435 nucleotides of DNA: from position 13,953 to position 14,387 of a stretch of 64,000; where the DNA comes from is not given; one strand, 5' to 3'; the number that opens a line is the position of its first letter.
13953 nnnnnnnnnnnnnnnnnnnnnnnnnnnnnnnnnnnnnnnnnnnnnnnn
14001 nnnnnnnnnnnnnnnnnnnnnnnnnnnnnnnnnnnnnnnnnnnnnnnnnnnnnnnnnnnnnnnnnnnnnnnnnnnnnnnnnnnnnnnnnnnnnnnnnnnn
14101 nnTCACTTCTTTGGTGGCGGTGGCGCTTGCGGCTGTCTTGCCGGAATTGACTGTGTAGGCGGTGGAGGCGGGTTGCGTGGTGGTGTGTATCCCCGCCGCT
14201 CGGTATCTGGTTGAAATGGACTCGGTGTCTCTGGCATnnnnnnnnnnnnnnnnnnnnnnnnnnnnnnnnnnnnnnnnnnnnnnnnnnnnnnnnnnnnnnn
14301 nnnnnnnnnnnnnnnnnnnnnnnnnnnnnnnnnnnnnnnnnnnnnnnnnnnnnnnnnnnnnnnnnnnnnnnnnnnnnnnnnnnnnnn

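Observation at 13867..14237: Three tandem unannotated proline-rich micropeptides sharing a GY[TV]PP[RK]xPPPPP motif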

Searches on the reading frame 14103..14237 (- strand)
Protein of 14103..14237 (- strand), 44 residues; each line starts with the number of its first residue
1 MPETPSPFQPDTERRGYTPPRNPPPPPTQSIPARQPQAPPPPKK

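Call 6: search_protein_families(library=ncbifam, proteins=[window:14103-14237:-], max_evalue=1)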
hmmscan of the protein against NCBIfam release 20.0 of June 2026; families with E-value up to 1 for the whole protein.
window:14103-14237:- (44 aa): 0 families

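Call 75: list_cluster_members(proteins=[window:14103-14237:-, window:13986-14096:-, window:13867-13977:-, L030:4464-4586:+, L030:4594-4716:+, L030:4726-4830:+, L030:4830-4976:+, P0390])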
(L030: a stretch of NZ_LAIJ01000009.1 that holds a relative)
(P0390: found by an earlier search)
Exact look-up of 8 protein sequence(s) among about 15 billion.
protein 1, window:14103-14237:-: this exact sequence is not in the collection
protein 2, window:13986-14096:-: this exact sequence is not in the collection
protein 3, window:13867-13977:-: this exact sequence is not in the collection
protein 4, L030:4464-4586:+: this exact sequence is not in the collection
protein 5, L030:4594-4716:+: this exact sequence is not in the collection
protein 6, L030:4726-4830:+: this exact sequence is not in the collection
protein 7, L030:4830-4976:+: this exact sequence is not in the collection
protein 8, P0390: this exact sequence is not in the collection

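Call 78: find_homologous_proteins(query=window:14103-14237:-, max_evalue=0.01)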
Query window:14103-14237:- (44 aa): 1 proteins with E <= 0.01 among 1 candidates.
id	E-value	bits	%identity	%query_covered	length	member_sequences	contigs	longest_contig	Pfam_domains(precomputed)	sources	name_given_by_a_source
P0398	7.2e-5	40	87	50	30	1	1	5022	-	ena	-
